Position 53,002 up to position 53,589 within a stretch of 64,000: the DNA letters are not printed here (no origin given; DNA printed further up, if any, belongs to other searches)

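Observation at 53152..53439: Second small AT-rich ORF (95 aa) inserted between atpG and atpD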

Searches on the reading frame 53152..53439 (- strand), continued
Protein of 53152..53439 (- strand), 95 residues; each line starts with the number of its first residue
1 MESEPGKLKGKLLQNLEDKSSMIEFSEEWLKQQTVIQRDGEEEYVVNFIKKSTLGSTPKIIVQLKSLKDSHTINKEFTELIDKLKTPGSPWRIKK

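Call 50: find_encoding_contigs(protein=P0006, flank=6000, max_places=3)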
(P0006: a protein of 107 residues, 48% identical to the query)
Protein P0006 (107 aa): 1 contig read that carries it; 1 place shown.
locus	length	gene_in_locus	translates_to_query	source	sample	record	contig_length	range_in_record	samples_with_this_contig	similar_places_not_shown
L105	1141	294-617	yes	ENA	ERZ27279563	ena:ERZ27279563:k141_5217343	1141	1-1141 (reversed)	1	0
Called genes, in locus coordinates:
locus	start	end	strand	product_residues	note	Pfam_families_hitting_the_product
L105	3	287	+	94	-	?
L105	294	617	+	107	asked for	-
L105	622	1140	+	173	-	?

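Call 53: search_protein_families(library=pfam, proteins=[L104:414-1538:+, L004:2-349:+], max_evalue=0.01)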
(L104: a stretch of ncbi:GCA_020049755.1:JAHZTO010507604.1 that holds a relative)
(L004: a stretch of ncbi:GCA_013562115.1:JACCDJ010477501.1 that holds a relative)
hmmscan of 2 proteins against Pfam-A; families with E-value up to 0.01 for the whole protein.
L104:414-1538:+ (374 aa): 1 family
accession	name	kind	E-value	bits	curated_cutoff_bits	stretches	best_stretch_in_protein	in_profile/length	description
PF03036.21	Perilipin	-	0.0057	16.2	33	1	245-308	171-233/403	Perilipin family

L004:2-349:+ (115 aa): 0 families

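Call 58: find_homologous_proteins(query=A1, max_evalue=0.001)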
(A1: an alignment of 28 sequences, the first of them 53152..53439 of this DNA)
Query A1 (28 sequences) (95 aa, profile of the alignment): 18 proteins with E <= 0.001 among 7858 candidates.
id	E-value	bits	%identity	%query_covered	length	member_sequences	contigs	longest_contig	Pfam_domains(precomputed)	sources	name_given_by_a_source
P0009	4.1e-29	119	35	96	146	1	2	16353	-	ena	-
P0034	1.6e-28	117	34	96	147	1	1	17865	-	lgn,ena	-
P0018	4.1e-27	112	31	97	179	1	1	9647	-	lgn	-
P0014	7.9e-26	108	40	74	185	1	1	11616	-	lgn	-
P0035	4.2e-25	106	34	93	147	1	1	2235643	-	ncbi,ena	-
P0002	3.5e-24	103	52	75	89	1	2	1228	-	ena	-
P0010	7.2e-24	102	36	96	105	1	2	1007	-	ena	-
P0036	1.4e-23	101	37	97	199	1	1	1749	-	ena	-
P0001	1.8e-22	97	100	78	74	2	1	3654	-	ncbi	-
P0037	2.0e-22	97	30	98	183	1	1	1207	-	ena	-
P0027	2.1e-22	97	34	86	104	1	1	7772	-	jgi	-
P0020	2.2e-20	91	38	75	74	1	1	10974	-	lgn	-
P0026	3.1e-20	90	35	97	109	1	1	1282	-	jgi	jgi:hypothetical protein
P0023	5.3e-20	89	29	93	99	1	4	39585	-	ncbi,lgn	-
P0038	1.3e-17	82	29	89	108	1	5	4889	-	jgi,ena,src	-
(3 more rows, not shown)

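Call 59: find_encoding_contigs(protein=P0035, flank=8000, max_places=2)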
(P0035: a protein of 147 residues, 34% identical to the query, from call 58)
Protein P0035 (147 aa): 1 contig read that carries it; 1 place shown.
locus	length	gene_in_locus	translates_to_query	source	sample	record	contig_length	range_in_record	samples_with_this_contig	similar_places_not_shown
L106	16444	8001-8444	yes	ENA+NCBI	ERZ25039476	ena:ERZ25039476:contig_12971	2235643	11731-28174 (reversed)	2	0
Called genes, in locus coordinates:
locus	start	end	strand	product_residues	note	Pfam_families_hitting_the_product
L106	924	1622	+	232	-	-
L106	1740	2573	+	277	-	PF28083:QatB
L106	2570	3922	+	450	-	-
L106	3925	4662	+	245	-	PF01026:TatD_DNase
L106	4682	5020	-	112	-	-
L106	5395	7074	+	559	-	PF10412:TrwB_AAD_bind (weak)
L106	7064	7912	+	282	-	PF13814:Replic_Relax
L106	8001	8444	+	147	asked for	-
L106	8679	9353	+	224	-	PF25106:VWA_4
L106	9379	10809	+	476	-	-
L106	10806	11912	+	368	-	PF00069:Pkinase, PF07714:PK_Tyr_Ser-Thr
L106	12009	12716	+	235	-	-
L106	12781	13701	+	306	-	-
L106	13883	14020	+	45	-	-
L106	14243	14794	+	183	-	PF19663:DUF6166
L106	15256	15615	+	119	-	-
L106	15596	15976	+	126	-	PF02384:N6_Mtase (weak)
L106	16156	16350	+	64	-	-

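Call 60: find_encoding_contigs(protein=P0023, flank=8000, max_places=3)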
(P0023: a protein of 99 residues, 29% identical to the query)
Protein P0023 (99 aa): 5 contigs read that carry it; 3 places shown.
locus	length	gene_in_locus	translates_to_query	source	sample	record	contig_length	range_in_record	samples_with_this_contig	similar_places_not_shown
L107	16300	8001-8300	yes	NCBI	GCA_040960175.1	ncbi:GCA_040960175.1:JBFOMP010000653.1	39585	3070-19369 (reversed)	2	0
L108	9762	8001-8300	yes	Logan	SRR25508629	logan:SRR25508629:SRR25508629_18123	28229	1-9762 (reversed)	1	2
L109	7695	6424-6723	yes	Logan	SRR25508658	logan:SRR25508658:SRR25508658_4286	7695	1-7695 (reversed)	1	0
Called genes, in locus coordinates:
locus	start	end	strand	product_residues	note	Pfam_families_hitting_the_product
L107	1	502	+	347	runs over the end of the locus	PF06161:DUF975 (faint), PF06790:UPF0259 (weak), PF25231:DUF7847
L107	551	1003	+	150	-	PF00075:RNase_H, PF13456:RVT_3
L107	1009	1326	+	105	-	PF01741:MscL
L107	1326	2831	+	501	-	PF13567:DUF4131, PF03772:Competence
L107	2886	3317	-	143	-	-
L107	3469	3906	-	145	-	-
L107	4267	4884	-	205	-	PF02777:Sod_Fe_C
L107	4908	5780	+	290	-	PF00753:Lactamase_B, PF12706:Lactamase_B_2 (weak)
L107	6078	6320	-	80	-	PF00830:Ribosomal_L28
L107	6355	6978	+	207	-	PF02163:Peptidase_M50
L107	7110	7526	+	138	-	PF00164:Ribosom_S12_S23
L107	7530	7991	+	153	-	PF00177:Ribosomal_S7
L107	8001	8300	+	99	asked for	-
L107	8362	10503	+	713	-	PF00009:GTP_EFTU, PF03144:GTP_EFTU_D2, PF22042:EF-G_D2, PF14492:EFG_III, PF16658:RF3_C (weak), PF03764:EFG_IV, PF00679:EFG_C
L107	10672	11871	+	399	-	PF00009:GTP_EFTU, PF03144:GTP_EFTU_D2, PF03143:GTP_EFTU_D3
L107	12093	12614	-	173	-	-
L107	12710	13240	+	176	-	PF00338:Ribosomal_S10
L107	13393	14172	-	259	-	PF20803:PaaX_M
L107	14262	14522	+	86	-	-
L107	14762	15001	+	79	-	-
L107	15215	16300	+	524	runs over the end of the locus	PF02624:YcaO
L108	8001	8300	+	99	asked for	-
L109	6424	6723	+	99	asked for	-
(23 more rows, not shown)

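Call 61: search_protein_families(library=padloc, proteins=[window:53152-53439:-, P0035, P0023, L106:8679-9353:+, L106:9379-10809:+, L106:10806-11912:+, L106:5395-7074:+, L106:12009-12716:+, L106:12781-13701:+], max_evalue=0.01)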
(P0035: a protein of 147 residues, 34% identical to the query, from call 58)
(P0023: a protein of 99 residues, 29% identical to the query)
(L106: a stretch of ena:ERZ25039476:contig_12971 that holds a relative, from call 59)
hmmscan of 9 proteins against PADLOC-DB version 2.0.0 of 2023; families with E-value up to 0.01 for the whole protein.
window:53152-53439:- (95 aa): 0 families

P0035 (147 aa): 0 families

P0023 (99 aa): 0 families

L106:8679-9353:+ (224 aa): 0 families

L106:9379-10809:+ (476 aa): 0 families

L106:10806-11912:+ (368 aa): 32 families (the best 25 are shown)
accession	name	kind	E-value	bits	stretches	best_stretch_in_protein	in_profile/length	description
PDLC04138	mad6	-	3.4e-25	87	1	120-307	148-322/659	mads_6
PDLC04053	PD-T4-6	-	2.5e-18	64.6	1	97-307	79-280/311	-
PDLC04054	PD-T4-6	-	3.1e-16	57.7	1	112-339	98-308/347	-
PDLC04042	PD-T4-6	-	4.3e-16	57.4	1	102-300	84-274/292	-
PDLC03920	MkoA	-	5.3e-15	52.8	1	131-301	129-280/1112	-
PDLC04047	PD-T4-6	-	1.7e-13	48.4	1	88-285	72-258/327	-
PDLC01088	C3a189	-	2.8e-12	44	1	93-313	63-263/840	kinase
PDLC04050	PD-T4-6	-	3.1e-11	40.8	1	87-292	123-320/480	-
PDLC04041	PD-T4-6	-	2.8e-10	38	1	116-243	120-237/443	-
PDLC02512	PglW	-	3.4e-10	36.5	1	120-309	308-497/1403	PglW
PDLC04044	PD-T4-6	-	8.8e-10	36.2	1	95-327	106-301/372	-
PDLC04043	PD-T4-6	-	1.5e-09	35.4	1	120-296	110-275/452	-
PDLC04039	PD-T4-6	-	9.8e-09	32.7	1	116-285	105-261/458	-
PDLC03921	MkoA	-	4.4e-08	29.2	1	93-178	557-638/1607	-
PDLC04062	PD-T4-6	-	5e-08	30.4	1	130-303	142-298/450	-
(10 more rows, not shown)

L106:5395-7074:+ (559 aa): 12 families
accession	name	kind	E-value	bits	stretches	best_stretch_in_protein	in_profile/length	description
PDLC04140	mad8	-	1.5e-16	58.8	1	73-430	25-298/314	mads_8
PDLC04098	HerA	-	4.9e-07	26.7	1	333-367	552-586/686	-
PDLC04105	HerA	-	2.8e-06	24.2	0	75-113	166-205/576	-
PDLC04097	HerA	-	2.7e-05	21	1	339-367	504-532/618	-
PDLC04103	HerA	-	3.1e-05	20.5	1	66-114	162-211/579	-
PDLC02185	HerA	-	0.00018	18.4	0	337-368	471-502/585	-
PDLC04100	HerA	-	0.00023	18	0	331-367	459-495/580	-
PDLC01055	HerA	-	0.00071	16.5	1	67-109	149-191/532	Type III coevolved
PDLC02685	DndH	-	0.0015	14.2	0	327-364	1564-1604/1678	DndH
PDLC04106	HerA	-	0.0045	13.6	0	333-367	534-568/667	-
PDLC02684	DndH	-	0.0056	12.2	0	330-366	1607-1643/1715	DndH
PDLC04102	HerA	-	0.0079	12.6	0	326-365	514-557/654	-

L106:12009-12716:+ (235 aa): 0 families

L106:12781-13701:+ (306 aa): 0 families

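Call 67: fold_search(model_id=the predicted structure, library=viral)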
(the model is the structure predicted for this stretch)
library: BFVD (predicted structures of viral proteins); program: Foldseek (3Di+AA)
matches with E <= 10: 1243; with E <= 0.001: 0
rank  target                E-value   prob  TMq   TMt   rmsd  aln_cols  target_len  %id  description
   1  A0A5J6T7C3            2.7e-03  1.00  0.52  0.62   6.2        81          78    7  Uncharacterized protein [Proteus phage Myduc]
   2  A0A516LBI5            1.3e-02  1.00  0.48  0.64   3.2        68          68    6  (no name in the UniProt tables at hand)
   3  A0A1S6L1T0            1.6e-02  1.00  0.50  0.67   2.4        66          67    9  (no name in the UniProt tables at hand)
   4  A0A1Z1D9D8            1.9e-02  1.00  0.52  0.50   3.4        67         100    9  DUF1653 domain-containing protein [Bacillus phage vB_BsuM-Goe2]
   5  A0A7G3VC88            2.2e-02  1.00  0.51  0.10   2.4        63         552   19  Uncharacterized protein [Arthrobacter phage Bumble]
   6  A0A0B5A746            2.3e-02  1.00  0.48  0.46   2.7        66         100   12  (no name in the UniProt tables at hand)
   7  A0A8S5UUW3            2.3e-02  1.00  0.40  0.34   4.6        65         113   22  Phage protein [Siphoviridae sp. ctaDn21]
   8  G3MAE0                2.4e-02  1.00  0.49  0.46   6.5        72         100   14  Gp399 [Bacillus phage G]
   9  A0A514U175            2.4e-02  1.00  0.45  0.57   5.0        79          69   10  Uncharacterized protein [Gordonia phage Phendrix]
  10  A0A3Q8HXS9            2.4e-02  0.97  0.39  0.36  12.6        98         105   14  (no name in the UniProt tables at hand)
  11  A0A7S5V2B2            3.2e-02  1.00  0.57  0.64   4.3        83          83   10  DUF1653 domain-containing protein [Rhizobium phage RHph_I1_6]
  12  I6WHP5                3.8e-02  1.00  0.52  0.70   3.8        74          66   11  Uncharacterized protein [Vibrio phage phi-pp2]
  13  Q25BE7                4.0e-02  1.00  0.55  0.70   2.2        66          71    9  Uncharacterized protein [His 2 virus]
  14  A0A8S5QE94            4.0e-02  1.00  0.48  0.27   3.0        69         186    7  Uncharacterized protein [Caudovirales sp. ctqPn17]
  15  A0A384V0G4            4.0e-02  1.00  0.41  0.30   4.4        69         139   16  (no name in the UniProt tables at hand)
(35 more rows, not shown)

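Call 82: list_cluster_members(proteins=[window:53152-53439:-, P0001, P0029])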
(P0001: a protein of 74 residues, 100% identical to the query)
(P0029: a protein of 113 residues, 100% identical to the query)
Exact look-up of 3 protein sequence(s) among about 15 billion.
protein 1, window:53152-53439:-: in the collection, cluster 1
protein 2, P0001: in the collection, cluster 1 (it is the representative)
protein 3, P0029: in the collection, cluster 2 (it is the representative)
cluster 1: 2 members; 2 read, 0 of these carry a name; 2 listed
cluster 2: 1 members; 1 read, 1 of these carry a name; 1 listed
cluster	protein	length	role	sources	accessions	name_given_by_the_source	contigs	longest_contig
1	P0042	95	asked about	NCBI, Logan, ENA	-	-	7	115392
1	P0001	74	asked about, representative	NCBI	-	-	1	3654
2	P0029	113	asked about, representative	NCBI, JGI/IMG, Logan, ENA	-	hypothetical protein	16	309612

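Call 87: search_dna_similar(query=window:53152-53439:-, collection=phages, mode=protein, max_evalue=0.01, max_rows=10)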
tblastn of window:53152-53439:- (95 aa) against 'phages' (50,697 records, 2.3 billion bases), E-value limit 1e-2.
No match.

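Call 88: search_dna_similar(query=P0035, collection=plasmids, mode=protein, max_evalue=0.01, max_rows=10)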
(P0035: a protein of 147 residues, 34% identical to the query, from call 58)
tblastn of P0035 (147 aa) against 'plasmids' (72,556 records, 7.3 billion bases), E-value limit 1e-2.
No match.
